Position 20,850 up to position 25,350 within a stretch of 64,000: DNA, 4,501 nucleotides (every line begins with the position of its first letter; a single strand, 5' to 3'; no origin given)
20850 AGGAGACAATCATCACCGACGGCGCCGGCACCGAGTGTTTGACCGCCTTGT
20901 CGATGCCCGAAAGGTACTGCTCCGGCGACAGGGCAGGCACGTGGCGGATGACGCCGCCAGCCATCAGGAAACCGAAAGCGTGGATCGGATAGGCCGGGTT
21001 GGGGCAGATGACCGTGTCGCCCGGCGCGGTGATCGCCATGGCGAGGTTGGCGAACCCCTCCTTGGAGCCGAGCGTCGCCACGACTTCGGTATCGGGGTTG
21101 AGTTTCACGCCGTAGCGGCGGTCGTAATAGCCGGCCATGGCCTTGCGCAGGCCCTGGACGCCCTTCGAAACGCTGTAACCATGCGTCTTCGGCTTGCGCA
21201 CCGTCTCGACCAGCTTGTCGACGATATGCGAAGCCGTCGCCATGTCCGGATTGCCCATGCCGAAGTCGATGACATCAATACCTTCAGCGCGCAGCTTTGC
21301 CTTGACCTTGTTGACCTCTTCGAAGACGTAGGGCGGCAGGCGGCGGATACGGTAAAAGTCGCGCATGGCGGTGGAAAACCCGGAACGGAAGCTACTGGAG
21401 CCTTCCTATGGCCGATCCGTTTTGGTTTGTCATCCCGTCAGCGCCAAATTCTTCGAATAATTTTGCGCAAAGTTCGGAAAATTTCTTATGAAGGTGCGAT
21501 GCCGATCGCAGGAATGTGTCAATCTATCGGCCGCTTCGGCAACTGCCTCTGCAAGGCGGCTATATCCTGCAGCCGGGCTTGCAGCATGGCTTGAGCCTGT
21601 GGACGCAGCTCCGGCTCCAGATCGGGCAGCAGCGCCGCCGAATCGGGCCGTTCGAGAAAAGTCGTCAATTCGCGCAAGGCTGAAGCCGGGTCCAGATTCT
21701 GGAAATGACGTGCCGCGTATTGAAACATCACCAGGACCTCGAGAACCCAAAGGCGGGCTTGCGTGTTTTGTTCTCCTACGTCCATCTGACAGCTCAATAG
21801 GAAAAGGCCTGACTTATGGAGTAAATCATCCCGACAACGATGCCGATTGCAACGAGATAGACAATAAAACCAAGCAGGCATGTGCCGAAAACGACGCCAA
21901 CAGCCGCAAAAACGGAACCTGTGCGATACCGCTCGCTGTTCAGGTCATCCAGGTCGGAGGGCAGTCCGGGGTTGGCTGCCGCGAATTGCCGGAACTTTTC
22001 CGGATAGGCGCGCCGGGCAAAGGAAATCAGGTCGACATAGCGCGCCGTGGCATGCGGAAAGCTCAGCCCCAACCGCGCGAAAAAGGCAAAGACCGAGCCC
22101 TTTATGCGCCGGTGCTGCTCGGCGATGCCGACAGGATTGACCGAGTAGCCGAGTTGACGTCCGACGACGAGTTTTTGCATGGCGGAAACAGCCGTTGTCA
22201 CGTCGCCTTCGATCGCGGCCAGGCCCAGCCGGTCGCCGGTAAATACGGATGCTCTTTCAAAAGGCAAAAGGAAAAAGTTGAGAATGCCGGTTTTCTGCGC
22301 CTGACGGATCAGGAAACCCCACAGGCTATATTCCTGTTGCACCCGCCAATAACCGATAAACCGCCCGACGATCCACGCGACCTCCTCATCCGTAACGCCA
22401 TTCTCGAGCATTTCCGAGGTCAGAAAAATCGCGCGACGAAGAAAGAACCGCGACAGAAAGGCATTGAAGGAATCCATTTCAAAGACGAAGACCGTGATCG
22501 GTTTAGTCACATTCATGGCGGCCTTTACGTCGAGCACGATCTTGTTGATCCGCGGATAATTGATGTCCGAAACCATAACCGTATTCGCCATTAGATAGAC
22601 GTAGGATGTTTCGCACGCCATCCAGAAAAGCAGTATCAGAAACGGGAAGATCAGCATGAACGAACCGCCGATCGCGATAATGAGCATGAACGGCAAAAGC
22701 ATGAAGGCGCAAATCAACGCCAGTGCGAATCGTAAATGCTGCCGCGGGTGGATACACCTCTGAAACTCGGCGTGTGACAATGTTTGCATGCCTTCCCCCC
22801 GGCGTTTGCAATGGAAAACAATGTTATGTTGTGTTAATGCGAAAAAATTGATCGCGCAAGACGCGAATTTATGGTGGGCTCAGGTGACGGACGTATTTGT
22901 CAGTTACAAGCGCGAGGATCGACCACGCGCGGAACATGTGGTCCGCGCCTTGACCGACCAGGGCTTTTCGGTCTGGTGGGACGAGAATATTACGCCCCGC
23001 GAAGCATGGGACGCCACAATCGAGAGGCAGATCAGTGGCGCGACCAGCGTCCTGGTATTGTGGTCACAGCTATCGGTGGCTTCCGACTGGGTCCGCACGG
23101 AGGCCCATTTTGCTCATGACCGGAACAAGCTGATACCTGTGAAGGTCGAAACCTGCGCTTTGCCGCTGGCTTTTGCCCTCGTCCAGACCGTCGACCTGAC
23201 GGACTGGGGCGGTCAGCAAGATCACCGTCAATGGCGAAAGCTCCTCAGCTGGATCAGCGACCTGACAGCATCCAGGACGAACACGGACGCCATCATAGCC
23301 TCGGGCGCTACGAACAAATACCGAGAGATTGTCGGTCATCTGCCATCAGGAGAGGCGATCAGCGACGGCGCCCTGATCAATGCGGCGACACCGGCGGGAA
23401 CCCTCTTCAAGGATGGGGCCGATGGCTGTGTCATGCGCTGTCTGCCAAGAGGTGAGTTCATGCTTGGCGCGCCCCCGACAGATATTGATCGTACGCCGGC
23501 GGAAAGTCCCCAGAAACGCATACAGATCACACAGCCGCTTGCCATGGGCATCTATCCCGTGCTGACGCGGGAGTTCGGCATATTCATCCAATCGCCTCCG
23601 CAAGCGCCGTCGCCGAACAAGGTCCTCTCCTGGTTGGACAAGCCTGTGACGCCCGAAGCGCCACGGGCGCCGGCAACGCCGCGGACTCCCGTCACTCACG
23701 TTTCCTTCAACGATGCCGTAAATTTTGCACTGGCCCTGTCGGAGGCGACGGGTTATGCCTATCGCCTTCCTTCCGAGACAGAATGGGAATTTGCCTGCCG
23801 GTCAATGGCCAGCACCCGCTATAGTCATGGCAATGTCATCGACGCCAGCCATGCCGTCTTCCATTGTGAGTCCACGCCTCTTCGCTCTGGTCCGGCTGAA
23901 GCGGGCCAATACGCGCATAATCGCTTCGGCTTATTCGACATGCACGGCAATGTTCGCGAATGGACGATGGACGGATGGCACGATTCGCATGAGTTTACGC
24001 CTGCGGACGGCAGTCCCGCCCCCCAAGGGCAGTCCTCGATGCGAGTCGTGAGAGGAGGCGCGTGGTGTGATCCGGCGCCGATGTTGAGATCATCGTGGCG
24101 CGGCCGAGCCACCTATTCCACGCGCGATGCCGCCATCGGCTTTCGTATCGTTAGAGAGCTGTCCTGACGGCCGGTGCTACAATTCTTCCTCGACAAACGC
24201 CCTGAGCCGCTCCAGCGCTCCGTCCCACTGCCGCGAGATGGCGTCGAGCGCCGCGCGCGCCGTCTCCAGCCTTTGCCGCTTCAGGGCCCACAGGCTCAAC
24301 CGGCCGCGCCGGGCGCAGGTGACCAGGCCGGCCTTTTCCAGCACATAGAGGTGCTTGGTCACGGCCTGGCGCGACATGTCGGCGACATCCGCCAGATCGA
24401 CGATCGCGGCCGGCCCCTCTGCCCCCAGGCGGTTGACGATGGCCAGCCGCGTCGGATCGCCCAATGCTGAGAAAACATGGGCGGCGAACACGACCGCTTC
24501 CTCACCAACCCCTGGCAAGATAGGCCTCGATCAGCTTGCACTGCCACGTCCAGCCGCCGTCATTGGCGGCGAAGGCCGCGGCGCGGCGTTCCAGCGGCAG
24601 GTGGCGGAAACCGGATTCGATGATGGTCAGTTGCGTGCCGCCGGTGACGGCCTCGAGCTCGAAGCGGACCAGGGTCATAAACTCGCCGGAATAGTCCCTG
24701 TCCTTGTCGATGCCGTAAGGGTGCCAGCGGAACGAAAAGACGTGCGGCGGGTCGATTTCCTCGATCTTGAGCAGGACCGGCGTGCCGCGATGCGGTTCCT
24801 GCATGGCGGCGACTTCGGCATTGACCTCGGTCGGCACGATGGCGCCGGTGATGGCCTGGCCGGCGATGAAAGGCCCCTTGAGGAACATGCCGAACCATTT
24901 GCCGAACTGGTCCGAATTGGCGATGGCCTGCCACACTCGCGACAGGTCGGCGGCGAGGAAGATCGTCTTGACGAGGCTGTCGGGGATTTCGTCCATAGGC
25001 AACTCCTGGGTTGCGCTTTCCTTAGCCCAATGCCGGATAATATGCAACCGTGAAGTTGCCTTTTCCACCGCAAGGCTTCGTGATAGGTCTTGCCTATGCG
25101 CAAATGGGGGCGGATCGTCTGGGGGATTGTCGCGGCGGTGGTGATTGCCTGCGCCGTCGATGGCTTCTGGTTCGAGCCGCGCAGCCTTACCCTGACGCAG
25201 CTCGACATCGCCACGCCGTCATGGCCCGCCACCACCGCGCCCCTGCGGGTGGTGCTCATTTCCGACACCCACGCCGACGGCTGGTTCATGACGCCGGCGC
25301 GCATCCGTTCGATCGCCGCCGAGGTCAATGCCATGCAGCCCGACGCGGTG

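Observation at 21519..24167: Lower-GC islet encoding a TIR-FGE(SUMF1) fusion protein next to a degenerate M48-like membrane protein: candidate uncharacterised conflict/defence module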

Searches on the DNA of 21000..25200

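Call 84: search_rna_families(source=window, start=21000, end=25200, threshold=evalue, max_evalue=0.1)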
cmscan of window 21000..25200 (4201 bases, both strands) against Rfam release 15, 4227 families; matches with E-value up to 0.1: 0.
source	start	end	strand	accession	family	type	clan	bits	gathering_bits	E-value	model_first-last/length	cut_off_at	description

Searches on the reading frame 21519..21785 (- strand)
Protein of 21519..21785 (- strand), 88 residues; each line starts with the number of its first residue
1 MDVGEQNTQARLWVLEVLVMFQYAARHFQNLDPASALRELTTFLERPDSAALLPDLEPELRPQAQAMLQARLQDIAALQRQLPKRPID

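Call 61: find_homologous_proteins(query=window:21519-21785:-, max_evalue=0.001)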
Query window:21519-21785:- (88 aa): 1 proteins with E <= 0.001 among 8 candidates.
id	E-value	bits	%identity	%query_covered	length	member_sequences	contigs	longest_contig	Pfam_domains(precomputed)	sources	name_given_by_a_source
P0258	1.3e-48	180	100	100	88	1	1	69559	-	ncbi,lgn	-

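Call 69: search_protein_representatives(protein=window:21519-21785:-)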
Query: 88 residues. Proteins with E-value up to 0.001 (for the whole library): 10; up to 1e-10: 1; up to 1e-30: 1. The best 10 are listed.
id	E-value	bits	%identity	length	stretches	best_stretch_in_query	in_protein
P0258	4.2e-49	179.7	100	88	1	1-88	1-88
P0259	1.8e-08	50.4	40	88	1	7-88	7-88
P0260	1.9e-07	47.2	27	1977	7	23-63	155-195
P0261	2.1e-06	43.9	41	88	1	7-88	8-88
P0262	1.1e-05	41.5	38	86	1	7-88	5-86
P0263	2.1e-05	40.7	38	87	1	7-88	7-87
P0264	2.4e-04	37.3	31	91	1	2-82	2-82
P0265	3.6e-04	36.8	40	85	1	8-88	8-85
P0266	4.9e-04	36.3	32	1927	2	26-75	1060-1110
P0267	7.3e-04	35.8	35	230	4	8-42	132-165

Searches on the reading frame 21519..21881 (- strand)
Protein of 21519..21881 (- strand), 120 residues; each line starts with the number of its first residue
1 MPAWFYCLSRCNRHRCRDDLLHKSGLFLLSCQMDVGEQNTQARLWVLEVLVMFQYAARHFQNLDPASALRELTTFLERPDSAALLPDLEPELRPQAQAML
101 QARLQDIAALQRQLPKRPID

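Call 3: search_protein_families(library=pfam, proteins=[window:21519-21881:-], max_evalue=0.01)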
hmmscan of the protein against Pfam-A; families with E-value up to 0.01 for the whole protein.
window:21519-21881:- (120 aa): 0 families

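Call 4: search_protein_families(library=padloc, proteins=[window:21519-21881:-], max_evalue=0.1)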
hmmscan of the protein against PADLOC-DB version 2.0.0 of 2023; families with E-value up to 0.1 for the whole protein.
window:21519-21881:- (120 aa): 0 families

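Call 6: search_protein_families(library=ncbifam, proteins=[window:21519-21881:-], max_evalue=0.01)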
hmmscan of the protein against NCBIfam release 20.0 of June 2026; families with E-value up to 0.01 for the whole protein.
window:21519-21881:- (120 aa): 0 families
